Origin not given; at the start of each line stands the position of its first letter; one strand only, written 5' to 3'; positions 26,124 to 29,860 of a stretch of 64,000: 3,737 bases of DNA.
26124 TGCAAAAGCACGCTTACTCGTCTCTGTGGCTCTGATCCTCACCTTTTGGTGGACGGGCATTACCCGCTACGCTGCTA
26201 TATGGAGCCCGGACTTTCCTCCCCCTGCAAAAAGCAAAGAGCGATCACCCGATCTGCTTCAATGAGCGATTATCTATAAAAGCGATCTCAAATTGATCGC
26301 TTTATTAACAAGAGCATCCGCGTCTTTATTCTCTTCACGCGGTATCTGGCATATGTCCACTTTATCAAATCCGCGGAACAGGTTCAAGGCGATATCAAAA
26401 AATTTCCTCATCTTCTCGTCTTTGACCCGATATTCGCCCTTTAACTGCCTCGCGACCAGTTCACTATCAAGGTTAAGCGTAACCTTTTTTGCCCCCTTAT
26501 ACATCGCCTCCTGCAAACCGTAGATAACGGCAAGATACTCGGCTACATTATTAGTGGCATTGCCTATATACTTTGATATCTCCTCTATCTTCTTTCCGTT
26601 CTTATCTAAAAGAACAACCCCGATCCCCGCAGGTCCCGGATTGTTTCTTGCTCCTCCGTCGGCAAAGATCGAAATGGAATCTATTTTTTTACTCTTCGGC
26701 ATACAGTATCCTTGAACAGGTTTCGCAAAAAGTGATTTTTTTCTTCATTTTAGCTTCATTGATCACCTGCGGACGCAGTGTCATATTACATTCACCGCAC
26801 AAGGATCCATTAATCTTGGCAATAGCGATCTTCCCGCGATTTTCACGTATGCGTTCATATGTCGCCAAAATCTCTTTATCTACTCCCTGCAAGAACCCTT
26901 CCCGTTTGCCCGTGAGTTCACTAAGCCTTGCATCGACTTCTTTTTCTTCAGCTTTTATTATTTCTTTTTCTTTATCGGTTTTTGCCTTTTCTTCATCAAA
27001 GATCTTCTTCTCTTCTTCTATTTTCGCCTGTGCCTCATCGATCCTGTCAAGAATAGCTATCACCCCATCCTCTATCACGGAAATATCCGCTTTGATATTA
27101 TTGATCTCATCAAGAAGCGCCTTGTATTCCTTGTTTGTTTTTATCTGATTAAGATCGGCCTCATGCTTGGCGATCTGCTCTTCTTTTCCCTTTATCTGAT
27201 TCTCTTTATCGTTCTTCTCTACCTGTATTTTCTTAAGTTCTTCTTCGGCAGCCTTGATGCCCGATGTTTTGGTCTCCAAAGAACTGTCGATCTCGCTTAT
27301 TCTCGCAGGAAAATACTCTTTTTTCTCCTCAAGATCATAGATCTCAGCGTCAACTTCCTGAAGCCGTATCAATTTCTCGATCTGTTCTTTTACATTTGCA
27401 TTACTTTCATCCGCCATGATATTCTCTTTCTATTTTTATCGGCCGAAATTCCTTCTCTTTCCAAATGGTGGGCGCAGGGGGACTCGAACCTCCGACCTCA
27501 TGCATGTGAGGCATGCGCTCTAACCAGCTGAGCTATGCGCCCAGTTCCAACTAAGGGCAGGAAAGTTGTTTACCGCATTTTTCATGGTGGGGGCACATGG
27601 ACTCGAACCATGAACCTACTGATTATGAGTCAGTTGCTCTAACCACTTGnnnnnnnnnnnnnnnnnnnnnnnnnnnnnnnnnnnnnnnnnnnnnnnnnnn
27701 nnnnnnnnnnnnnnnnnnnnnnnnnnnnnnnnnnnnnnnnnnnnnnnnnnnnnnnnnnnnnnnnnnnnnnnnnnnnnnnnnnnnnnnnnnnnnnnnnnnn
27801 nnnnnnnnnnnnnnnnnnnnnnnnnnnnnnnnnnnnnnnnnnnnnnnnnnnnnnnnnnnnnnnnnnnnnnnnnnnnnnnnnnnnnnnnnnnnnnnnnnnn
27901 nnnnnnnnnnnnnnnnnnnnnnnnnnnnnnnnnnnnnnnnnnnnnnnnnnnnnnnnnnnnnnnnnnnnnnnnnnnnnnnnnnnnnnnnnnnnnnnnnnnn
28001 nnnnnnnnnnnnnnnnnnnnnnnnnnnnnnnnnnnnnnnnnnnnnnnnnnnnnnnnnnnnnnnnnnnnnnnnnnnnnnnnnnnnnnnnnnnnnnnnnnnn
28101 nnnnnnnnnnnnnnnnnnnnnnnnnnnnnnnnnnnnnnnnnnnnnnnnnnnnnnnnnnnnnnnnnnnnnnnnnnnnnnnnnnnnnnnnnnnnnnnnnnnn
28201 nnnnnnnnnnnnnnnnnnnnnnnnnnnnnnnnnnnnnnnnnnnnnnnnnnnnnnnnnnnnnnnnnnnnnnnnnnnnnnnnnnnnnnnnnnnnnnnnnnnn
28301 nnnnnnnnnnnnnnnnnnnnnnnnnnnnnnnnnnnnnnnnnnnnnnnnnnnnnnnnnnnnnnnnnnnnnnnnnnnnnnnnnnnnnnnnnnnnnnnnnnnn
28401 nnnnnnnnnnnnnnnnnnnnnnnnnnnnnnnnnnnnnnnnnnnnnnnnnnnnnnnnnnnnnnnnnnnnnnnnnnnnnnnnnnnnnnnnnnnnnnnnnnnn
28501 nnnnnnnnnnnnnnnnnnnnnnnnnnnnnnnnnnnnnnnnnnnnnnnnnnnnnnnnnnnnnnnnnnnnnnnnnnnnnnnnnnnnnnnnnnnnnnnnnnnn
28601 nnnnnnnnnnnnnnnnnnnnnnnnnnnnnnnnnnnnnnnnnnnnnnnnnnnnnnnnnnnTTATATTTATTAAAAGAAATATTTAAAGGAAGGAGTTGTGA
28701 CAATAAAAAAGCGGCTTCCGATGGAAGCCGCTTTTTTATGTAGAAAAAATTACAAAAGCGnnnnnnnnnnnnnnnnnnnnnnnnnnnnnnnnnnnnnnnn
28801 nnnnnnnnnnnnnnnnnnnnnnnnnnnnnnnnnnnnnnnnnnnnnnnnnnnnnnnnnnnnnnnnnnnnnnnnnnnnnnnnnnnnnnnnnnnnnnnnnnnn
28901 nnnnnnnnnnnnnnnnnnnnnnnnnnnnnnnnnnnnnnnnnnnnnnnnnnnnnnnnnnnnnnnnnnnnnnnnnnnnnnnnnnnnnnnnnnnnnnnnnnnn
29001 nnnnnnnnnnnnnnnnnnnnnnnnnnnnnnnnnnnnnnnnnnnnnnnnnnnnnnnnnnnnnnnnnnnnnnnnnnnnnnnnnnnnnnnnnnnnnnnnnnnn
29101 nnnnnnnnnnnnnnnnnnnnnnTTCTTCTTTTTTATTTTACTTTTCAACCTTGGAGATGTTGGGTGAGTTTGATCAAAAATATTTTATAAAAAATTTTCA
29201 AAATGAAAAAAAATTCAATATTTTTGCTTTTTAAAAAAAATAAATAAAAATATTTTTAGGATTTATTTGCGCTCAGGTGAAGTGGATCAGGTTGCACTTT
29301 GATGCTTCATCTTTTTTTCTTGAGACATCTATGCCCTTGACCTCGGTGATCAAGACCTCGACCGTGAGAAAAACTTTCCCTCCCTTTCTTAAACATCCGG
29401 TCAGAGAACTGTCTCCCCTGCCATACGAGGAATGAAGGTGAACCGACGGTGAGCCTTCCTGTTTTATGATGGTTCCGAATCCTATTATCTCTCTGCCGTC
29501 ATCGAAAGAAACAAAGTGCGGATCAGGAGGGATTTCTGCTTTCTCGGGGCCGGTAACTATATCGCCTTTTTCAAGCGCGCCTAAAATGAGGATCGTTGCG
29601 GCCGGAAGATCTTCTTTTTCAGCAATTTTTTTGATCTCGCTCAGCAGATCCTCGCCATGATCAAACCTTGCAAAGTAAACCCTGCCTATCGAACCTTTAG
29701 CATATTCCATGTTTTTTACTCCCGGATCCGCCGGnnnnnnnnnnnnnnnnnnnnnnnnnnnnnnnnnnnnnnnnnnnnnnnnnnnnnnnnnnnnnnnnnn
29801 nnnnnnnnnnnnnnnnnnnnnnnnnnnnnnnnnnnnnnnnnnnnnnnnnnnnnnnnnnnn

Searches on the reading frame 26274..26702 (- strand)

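Call 44: search_protein_families(library=pfam, proteins=[window:26274-26702:-], max_evalue=0.00001)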
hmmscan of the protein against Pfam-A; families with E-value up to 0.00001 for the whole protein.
window:26274-26702:- (142 aa): 2 families
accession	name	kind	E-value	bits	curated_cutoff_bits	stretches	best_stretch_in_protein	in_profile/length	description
PF13456.12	RVT_3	-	2.3e-23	82.9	21.6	1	14-135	2-123/123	Reverse transcriptase-like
PF00075.30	RNase_H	-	2.7e-10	41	25.8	1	10-87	4-75/141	RNase H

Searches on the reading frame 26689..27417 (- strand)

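Call 44: search_protein_families(library=pfam, proteins=[window:26689-27417:-], max_evalue=0.00001)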
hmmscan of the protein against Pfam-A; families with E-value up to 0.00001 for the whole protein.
window:26689-27417:- (242 aa): 2 families
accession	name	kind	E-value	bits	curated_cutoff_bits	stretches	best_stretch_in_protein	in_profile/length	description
PF24481.2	CT398_CC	-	4.4e-15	56.4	27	1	19-195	1-180/180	CT398-like coiled coil hairpin domain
PF02591.20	Zn_ribbon_9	-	2.3e-10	40.8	29.1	1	207-238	2-33/33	C4-type zinc ribbon domain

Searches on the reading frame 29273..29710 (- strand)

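Call 45: search_protein_families(library=pfam, proteins=[window:29273-29710:-], max_evalue=0.00001)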
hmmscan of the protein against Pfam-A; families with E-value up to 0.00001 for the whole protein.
window:29273-29710:- (145 aa): 1 family
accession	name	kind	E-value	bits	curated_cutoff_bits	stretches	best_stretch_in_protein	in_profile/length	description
PF03479.20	PCC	-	7e-22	78.4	25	1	10-125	1-116/117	Plants and Prokaryotes Conserved (PCC) domain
